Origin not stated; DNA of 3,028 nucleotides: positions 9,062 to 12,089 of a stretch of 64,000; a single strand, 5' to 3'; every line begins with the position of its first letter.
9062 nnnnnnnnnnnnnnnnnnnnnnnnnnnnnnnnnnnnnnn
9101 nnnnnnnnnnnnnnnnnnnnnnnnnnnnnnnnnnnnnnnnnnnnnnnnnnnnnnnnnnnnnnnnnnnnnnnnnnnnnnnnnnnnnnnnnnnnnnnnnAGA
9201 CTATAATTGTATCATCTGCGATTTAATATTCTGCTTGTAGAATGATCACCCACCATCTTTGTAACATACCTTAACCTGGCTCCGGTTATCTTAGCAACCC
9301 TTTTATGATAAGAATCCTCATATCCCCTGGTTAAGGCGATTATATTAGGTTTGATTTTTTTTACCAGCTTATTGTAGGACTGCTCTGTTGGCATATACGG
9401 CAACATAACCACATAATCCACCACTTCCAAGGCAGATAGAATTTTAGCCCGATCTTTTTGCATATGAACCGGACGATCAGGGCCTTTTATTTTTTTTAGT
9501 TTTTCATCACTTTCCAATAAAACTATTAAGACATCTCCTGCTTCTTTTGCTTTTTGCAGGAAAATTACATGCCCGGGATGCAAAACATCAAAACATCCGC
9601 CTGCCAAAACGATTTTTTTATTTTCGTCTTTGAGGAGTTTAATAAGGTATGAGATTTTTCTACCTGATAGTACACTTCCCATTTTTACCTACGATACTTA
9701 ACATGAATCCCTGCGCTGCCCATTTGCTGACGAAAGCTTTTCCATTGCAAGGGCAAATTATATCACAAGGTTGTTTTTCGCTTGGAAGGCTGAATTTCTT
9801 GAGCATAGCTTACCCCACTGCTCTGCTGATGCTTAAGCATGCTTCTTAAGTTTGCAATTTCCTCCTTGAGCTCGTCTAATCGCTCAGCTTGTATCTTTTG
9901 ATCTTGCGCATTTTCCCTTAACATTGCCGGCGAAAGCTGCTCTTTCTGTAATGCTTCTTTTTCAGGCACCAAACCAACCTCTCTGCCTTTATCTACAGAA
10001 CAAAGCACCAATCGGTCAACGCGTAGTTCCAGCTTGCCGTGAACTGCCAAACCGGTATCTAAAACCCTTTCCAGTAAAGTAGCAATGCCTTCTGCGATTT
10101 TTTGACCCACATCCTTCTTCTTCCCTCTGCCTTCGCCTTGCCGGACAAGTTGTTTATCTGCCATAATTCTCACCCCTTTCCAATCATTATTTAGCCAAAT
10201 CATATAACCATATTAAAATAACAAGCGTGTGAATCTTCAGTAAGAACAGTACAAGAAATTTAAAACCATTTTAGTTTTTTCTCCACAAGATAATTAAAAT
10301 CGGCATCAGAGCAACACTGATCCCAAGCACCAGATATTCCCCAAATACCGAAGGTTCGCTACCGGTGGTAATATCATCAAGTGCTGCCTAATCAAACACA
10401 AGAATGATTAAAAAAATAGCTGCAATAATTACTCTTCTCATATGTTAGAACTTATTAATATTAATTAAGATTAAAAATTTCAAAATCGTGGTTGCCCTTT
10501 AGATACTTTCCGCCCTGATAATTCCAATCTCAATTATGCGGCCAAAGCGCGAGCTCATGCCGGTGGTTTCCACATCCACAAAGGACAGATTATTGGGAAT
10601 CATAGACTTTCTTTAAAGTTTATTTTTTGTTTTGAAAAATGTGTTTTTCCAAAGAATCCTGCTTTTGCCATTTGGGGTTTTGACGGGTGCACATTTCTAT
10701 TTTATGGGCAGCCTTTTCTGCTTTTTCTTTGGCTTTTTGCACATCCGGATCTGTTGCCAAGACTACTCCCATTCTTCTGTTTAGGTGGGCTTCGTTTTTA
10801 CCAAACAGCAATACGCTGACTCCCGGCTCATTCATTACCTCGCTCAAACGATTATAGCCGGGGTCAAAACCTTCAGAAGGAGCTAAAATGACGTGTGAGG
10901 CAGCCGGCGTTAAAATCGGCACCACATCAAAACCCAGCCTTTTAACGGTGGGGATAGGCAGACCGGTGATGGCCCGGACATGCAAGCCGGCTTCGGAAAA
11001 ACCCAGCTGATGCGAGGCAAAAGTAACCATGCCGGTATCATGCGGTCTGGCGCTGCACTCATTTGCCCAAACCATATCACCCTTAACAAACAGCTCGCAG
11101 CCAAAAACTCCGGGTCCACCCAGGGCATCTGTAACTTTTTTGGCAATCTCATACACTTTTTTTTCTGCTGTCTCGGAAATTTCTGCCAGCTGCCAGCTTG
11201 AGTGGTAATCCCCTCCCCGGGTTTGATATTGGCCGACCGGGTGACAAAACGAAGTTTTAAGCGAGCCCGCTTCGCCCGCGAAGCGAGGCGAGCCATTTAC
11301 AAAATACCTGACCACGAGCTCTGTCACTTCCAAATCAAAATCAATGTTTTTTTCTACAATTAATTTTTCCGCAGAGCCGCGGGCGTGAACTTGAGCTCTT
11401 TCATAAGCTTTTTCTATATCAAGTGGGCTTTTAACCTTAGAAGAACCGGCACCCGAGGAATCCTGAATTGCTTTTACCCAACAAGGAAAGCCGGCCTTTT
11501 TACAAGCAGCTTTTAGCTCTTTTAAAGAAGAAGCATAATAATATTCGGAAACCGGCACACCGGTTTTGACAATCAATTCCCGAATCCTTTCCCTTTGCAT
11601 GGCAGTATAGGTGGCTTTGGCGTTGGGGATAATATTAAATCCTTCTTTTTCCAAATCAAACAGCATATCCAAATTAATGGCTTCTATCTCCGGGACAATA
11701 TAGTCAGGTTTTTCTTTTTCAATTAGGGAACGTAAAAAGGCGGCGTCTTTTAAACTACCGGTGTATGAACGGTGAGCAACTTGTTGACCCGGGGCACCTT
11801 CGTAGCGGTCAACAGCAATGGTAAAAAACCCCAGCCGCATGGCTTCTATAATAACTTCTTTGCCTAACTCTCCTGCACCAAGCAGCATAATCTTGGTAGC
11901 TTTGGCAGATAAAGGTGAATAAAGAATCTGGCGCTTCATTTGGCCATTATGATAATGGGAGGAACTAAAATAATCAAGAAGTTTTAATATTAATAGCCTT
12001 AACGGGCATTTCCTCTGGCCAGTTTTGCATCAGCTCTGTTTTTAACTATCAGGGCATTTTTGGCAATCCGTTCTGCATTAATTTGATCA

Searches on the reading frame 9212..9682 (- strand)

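Call 78: search_protein_families(library=pfam, proteins=[window:9212-9682:-], max_evalue=0.001)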
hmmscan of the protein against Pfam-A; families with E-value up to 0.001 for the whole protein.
window:9212-9682:- (156 aa): 2 families
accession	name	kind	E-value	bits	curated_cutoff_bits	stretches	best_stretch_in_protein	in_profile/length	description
PF01467.32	CTP_transf_like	-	1.2e-13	51.9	21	1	26-118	1-87/133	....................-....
PF06574.18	FAD_syn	-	0.00055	20.2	27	1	19-98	3-87/158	FAD synthetase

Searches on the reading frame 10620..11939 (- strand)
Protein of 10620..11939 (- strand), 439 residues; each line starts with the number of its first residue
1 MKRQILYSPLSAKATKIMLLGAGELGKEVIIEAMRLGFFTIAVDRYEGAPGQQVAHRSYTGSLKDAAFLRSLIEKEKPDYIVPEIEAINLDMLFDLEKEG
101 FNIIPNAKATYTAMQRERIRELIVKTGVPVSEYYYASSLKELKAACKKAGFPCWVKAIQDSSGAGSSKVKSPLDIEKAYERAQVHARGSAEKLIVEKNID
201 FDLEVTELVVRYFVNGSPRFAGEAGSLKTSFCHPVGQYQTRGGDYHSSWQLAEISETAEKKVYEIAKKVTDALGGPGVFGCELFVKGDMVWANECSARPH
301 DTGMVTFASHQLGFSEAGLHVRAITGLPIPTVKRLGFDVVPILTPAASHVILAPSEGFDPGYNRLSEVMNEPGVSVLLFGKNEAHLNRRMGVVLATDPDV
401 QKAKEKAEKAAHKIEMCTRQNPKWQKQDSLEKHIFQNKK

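Call 5: search_protein_families(library=pfam, proteins=[window:10620-11939:-], max_evalue=0.01)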
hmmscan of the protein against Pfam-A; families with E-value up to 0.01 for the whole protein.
window:10620-11939:- (439 aa): 6 families
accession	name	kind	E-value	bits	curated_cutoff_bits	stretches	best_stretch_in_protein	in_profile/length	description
PF02222.28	ATP-grasp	-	9.4e-41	139.8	27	1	123-310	3-174/179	ATP-grasp domain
PF21244.3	PurT_C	-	1.1e-16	60.5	26.7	1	346-414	1-68/68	PurT, C-terminal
PF22660.2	RS_preATP-grasp-like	-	1.8e-11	44.7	27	1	15-110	2-94/98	Ribonucleotide synthetase preATP-grasp domain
PF07478.18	Dala_Dala_lig_C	-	1.5e-09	38.1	24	1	140-321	26-195/204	D-ala D-ala ligase C-terminus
PF02786.22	CPSase_L_D2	-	0.00024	21.1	19.8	1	116-201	2-91/211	Carbamoyl-phosphate synthase L chain, ATP binding domain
PF18603.7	LAL_C2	-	0.0067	17.1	29.4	0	387-416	46-75/78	L-amino acid ligase C-terminal domain 2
